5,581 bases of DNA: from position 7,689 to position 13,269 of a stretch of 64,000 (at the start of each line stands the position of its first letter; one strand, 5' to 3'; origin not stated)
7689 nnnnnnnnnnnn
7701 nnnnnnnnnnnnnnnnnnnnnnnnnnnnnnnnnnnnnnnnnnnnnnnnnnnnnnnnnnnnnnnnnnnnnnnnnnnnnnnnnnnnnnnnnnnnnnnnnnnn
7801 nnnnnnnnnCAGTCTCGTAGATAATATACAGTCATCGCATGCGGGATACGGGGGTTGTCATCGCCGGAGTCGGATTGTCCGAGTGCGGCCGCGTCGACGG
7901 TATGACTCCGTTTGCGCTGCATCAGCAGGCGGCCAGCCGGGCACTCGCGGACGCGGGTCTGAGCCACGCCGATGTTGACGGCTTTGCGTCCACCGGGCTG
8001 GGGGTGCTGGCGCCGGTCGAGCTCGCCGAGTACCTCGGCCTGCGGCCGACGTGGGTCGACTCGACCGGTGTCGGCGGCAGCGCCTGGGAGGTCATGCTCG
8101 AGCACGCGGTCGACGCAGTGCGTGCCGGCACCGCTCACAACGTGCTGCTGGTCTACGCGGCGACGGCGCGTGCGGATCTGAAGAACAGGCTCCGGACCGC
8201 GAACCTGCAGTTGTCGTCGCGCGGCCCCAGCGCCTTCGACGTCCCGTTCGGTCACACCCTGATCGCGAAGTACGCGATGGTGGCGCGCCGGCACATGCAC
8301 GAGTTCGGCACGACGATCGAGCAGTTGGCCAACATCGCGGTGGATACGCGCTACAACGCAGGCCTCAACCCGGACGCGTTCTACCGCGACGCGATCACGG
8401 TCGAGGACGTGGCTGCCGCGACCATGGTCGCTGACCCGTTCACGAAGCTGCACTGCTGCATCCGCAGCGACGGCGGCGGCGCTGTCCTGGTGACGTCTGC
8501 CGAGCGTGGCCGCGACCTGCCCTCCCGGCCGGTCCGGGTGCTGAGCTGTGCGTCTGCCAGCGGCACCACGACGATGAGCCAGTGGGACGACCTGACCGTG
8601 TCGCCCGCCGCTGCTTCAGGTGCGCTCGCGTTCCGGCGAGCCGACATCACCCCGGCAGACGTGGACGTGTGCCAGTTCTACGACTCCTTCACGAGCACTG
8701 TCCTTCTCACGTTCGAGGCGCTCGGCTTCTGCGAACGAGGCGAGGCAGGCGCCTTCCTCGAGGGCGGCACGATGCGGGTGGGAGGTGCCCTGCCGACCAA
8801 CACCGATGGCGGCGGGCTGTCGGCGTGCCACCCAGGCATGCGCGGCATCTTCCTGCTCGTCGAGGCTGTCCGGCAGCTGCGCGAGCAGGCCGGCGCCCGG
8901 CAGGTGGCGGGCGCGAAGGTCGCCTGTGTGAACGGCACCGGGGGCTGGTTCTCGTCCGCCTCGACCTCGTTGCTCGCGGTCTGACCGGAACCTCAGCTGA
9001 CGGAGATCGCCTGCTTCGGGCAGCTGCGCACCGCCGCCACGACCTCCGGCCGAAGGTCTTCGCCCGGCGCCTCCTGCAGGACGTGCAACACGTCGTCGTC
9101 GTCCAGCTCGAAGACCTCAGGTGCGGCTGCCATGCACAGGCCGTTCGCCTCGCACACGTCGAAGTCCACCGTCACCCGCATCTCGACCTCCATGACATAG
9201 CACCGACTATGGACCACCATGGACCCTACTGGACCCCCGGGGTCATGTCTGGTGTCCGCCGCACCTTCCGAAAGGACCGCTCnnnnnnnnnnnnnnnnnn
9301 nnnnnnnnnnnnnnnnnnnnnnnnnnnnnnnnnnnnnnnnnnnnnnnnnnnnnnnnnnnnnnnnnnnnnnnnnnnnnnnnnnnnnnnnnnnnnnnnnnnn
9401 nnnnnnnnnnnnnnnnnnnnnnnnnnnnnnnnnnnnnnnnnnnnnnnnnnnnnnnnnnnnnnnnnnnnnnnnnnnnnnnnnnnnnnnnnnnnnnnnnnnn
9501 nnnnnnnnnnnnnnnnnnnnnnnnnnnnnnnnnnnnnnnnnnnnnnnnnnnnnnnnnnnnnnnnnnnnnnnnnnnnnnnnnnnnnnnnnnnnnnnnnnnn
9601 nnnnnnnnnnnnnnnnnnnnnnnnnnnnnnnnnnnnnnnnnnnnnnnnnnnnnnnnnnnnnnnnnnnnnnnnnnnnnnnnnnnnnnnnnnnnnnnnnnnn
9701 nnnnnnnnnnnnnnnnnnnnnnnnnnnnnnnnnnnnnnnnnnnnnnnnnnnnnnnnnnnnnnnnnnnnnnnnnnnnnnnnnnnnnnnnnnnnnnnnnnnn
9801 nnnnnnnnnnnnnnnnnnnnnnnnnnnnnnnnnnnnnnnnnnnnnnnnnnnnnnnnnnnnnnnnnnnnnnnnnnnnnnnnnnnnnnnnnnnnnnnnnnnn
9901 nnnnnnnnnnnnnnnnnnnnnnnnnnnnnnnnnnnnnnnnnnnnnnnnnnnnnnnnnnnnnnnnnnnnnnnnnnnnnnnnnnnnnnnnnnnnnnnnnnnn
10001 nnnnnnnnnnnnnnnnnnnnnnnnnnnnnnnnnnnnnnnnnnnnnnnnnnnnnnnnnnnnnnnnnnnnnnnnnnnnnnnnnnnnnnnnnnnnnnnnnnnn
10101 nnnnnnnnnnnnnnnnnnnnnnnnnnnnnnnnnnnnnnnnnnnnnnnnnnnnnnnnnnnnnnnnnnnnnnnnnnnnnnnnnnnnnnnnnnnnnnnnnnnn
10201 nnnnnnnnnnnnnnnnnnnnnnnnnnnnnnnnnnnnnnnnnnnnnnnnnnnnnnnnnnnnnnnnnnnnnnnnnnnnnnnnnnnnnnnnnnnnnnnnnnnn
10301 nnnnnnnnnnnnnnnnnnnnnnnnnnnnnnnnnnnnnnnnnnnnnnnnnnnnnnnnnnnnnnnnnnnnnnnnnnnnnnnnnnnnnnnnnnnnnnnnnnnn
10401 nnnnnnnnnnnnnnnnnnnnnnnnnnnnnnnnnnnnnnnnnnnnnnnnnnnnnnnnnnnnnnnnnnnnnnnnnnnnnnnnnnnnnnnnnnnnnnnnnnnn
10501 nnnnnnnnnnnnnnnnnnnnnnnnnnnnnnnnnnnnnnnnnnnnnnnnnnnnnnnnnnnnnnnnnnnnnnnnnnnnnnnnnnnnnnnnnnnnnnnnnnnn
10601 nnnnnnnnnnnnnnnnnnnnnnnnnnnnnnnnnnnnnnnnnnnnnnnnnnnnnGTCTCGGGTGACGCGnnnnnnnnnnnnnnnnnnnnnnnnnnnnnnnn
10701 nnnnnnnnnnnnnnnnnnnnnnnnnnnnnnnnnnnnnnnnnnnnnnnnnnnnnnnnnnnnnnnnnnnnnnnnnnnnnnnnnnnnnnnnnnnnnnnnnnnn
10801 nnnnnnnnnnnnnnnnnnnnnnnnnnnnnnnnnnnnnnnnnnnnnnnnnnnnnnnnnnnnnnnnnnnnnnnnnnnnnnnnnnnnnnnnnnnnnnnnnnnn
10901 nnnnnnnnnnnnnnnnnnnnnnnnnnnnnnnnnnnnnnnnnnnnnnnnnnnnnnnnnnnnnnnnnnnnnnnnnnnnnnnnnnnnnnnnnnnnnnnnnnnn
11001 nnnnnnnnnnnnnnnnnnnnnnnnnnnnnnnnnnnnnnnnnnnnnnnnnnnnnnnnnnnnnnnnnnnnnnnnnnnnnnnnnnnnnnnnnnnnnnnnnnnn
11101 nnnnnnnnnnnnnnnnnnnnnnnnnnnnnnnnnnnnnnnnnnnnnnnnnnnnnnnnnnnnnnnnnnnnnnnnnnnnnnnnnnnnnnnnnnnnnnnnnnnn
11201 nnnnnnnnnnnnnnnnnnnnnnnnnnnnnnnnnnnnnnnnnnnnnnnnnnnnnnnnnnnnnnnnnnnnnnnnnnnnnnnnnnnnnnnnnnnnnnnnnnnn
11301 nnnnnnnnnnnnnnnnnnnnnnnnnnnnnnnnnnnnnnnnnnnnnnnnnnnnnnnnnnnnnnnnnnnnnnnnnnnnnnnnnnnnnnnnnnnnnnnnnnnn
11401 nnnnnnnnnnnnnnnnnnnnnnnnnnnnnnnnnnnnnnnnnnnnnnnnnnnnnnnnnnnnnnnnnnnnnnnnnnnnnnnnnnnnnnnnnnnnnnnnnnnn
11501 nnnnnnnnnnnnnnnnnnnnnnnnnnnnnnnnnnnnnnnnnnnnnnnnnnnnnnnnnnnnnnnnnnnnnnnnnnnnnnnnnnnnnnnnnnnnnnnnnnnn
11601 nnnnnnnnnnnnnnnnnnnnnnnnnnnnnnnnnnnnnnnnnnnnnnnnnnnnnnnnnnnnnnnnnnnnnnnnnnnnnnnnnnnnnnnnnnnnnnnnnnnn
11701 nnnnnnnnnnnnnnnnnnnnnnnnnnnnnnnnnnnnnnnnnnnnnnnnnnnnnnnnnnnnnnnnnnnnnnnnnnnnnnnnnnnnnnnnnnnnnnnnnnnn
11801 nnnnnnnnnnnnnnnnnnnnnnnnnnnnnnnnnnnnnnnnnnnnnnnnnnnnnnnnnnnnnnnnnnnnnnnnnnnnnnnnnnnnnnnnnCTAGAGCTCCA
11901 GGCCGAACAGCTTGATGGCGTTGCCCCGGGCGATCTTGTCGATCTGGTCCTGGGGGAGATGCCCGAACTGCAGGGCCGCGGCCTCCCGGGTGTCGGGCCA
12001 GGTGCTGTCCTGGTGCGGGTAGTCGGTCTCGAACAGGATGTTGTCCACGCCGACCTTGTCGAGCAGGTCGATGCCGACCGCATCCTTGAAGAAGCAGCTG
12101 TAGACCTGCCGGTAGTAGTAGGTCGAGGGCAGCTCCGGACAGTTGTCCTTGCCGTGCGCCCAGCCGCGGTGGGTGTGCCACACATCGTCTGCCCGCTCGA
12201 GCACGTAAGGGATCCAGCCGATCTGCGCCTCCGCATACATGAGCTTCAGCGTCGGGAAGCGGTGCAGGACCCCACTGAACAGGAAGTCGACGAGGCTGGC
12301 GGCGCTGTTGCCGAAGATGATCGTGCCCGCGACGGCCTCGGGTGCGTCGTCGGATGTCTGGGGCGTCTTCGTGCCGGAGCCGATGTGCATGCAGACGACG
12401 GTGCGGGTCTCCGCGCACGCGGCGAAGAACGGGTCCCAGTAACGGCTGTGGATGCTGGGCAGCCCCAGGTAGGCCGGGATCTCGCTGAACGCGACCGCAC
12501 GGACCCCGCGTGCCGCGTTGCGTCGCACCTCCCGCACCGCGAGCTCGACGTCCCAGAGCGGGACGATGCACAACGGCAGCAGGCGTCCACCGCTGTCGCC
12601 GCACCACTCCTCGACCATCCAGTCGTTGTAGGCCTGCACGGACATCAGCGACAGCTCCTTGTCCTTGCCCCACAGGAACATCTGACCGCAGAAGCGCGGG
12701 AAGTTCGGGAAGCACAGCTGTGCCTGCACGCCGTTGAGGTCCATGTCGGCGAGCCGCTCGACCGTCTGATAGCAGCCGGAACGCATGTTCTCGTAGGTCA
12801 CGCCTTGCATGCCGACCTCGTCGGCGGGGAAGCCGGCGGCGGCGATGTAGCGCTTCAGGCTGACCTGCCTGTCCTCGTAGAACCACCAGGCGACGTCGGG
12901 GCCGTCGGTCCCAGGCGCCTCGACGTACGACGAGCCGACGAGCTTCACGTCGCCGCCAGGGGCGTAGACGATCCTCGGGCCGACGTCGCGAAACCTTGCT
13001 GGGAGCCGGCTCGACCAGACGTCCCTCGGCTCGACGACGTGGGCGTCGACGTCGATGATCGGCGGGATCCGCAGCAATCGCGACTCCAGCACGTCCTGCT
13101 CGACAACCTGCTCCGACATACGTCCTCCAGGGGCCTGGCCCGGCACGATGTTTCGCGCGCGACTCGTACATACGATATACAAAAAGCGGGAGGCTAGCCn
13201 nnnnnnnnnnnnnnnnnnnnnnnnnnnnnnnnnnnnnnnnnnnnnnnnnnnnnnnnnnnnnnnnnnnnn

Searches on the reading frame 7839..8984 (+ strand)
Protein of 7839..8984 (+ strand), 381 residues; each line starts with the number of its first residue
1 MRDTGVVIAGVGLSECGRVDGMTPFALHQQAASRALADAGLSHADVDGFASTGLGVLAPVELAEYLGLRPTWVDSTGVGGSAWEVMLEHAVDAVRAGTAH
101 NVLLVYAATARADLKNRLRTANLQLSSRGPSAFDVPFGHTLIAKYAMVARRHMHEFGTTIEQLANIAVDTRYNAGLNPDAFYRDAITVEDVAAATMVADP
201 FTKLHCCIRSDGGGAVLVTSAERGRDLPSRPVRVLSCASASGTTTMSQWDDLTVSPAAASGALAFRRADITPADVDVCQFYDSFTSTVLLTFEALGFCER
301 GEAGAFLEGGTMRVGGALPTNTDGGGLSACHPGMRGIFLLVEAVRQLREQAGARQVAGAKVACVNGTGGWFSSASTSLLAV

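Call 8: search_protein_families(library=pfam, proteins=[window:7875-8984:+], max_evalue=0.00001)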
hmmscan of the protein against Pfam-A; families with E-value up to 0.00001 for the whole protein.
window:7875-8984:+ (369 aa): 2 families
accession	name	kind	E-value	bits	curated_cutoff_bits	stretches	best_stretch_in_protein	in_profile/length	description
PF22691.2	Thiolase_C_1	-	2.1e-57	193.4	28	1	227-367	2-142/144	Thiolase C-terminal domain-like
PF02803.24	Thiolase_C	-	7.1e-08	32.6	27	1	236-354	16-113/123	Thiolase, C-terminal domain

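Call 46: search_protein_families(library=ncbifam, proteins=[window:7839-8984:+], max_evalue=0.00001)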
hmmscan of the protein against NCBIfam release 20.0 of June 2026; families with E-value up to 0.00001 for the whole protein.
window:7839-8984:+ (381 aa): 25 families
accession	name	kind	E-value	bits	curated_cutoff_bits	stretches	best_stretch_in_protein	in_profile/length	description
NF004811.0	PRK06158.1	subfamily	3.3e-118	395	421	1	6-380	10-379/384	acetyl-CoA acetyltransferase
NF006010.0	PRK08142.1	subfamily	2.1e-94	316.5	462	1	25-376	26-379/388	thiolase domain-containing protein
NF005892.0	PRK07855.1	subfamily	8.6e-73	245.4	469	1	7-367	9-377/390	lipid-transfer protein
NF004720.0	PRK06064.1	subfamily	1.2e-65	221.8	420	1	5-370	3-376/389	thiolase domain-containing protein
NF053570.1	AcCoTHIOL_METTL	equivalog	6.2e-55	186.6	600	1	6-374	4-376/385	acetyl-CoA acetyltransferase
NF009228.0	PRK12578.1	subfamily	2.5e-46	158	485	1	6-360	5-365/387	thiolase domain-containing protein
NF004982.0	PRK06365.1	equivalog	7.8e-46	157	695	2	25-248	37-264/430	thiolase domain-containing protein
NF006102.0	PRK08256.1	subfamily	1.7e-45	155.8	436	1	5-364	4-376/394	lipid-transfer protein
NF004715.0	PRK06059.1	equivalog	4.9e-44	150.9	424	1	5-376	5-394/399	lipid-transfer protein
NF053628.1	BnzsclthlBbsBGT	equivalog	1.4e-41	142.6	750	1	130-373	128-374/389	benzoylsuccinyl-CoA thiolase subunit BbsB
NF004810.0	PRK06157.1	equivalog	1.9e-41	142.6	403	1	6-372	9-386/400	acetyl-CoA acetyltransferase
NF005704.0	PRK07516.1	subfamily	1.9e-40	139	412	1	6-373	4-379/389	thiolase domain-containing protein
NF006180.0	PRK08313.1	subfamily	1.8e-36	125.8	514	1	5-369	5-372/389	thiolase domain-containing protein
NF004721.0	PRK06065.1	equivalog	1.7e-29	102.9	455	1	5-376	11-387/393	thiolase domain-containing protein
NF004722.0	PRK06066.1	equivalog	1.5e-24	86.7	516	1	146-365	147-368/385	thiolase domain-containing protein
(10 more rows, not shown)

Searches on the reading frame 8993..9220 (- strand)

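Call 8: search_protein_families(library=pfam, proteins=[window:8993-9220:-], max_evalue=0.00001)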
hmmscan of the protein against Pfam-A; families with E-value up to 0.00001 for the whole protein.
window:8993-9220:- (75 aa): 3 families
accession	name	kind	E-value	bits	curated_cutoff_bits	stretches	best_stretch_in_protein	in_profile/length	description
PF13459.11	Fer4_15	-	4.7e-11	43.7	22.4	1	16-74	1-66/66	4Fe-4S single cluster domain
PF13370.11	Fer4_13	-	1.2e-10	42.3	24.5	1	18-74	1-58/58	4Fe-4S single cluster domain of Ferredoxin I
PF06902.16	Fer4_19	-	3e-06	27.6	24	1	12-73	4-60/64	Divergent 4Fe-4S mono-cluster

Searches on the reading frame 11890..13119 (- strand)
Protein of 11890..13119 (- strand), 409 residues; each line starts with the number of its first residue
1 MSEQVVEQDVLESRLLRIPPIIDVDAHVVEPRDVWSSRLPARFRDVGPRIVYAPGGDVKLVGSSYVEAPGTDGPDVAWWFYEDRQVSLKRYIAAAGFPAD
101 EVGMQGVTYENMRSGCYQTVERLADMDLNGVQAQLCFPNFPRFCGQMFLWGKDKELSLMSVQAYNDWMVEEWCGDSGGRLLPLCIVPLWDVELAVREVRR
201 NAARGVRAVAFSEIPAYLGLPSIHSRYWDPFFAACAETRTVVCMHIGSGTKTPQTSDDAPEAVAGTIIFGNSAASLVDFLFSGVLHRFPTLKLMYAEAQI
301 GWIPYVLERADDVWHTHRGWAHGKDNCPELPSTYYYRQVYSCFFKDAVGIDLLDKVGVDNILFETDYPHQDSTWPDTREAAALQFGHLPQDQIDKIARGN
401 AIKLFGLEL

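Call 9: search_protein_families(library=pfam, proteins=[window:11890-13119:-], max_evalue=0.00001)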
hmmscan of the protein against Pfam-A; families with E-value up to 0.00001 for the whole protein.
window:11890-13119:- (409 aa): 1 family
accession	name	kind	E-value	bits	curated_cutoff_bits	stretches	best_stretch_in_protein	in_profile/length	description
PF04909.20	Amidohydro_2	-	6e-39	135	26.4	1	22-407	1-289/289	Amidohydrolase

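Call 42: find_related_loci(query=window:11890-13119:-, collection=genome_contigs, flank=10000)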
Query window:11890-13119:- (409 aa) in genome_contigs; peptide patterns used: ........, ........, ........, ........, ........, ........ (x = any residue, [..] = any of these).
600 stretches matched a pattern (row limit reached: there are more); 591 encode a relative of the query (tblastn E <= 1e-3); the best 80 are kept; 80 distinct loci.
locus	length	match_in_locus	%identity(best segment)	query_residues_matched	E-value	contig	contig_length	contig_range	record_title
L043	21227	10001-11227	81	1-409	0e+0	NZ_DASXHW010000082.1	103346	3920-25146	MAG: Mycobacterium sp. isolate SMAG_U5205 k141_1271301, whole genome shotgun sequence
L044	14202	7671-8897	81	1-409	0e+0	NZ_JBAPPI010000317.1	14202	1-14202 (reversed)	MAG: Mycobacterium sp. isolate MFD03303_ilm_asm_bin24 k127_329187, whole genome shotgun sequence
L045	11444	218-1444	78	1-409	0e+0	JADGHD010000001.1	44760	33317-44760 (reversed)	MAG: Frankia sp. isolate HOG45C NODE_279_length_44760_cov_35.299814, whole genome shotgun sequence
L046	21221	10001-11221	77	3-409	0e+0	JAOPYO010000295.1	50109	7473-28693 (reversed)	MAG: Actinomycetes bacterium isolate RYN_229 scaffold_73290, whole genome shotgun sequence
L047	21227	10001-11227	75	1-409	0e+0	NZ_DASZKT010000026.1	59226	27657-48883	MAG: Actinospica sp. isolate SMAG_U5845 k141_1107839, whole genome shotgun sequence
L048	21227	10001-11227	75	1-409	0e+0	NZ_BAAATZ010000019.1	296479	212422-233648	Actinocorallia aurantiaca strain JCM 8201 sequence19, whole genome shotgun sequence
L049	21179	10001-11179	74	18-409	0e+0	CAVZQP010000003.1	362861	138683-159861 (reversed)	MAG: uncultured Acidimicrobiaceae bacterium isolate MFD05705.bin.1.43 genome assembly, contig: contig_17278, whole genom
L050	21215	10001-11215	70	6-409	0e+0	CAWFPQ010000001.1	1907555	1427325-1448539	MAG: uncultured Acidimicrobiaceae bacterium isolate MFD00731.bin.2.2 genome assembly, contig: contig_12763, whole genome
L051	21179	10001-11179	71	17-409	0e+0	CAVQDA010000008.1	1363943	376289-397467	MAG: uncultured Actinomycetota bacterium isolate MFD02416.bin.2.193 genome assembly, contig: contig_35414, whole genome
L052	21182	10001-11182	72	17-409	0e+0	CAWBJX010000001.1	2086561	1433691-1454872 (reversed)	MAG: uncultured Acidimicrobiaceae bacterium isolate MFD03044.bin.2.82 genome assembly, contig: contig_16279, whole genom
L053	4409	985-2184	69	10-409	0e+0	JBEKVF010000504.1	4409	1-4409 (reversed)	MAG: Acidimicrobiales bacterium isolate SPRUCE 599 SPRUCE_599_504, whole genome shotgun sequence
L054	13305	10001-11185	71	15-409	0e+0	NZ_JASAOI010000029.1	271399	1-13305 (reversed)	Yinghuangia seranimata strain CCTCC AA 206006 Scaffold13_1, whole genome shotgun sequence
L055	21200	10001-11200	70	10-409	0e+0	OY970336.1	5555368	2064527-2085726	MAG: uncultured Acidimicrobiaceae bacterium isolate MFD05502.bin.2.18 genome assembly, chromosome: 1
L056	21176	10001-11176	70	18-409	0e+0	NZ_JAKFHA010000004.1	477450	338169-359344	Yinghuangia soli strain KLBMP 8922 Scaffold4, whole genome shotgun sequence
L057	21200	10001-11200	69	10-409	0e+0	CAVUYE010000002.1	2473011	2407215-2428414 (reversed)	MAG: uncultured Acidimicrobiaceae bacterium isolate MFD06092.bin.2.10 genome assembly, contig: contig_4625, whole genome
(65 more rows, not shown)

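Call 46: search_protein_families(library=ncbifam, proteins=[window:11890-13119:-], max_evalue=0.00001)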
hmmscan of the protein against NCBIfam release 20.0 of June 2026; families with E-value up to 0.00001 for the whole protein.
window:11890-13119:- (409 aa): 0 families
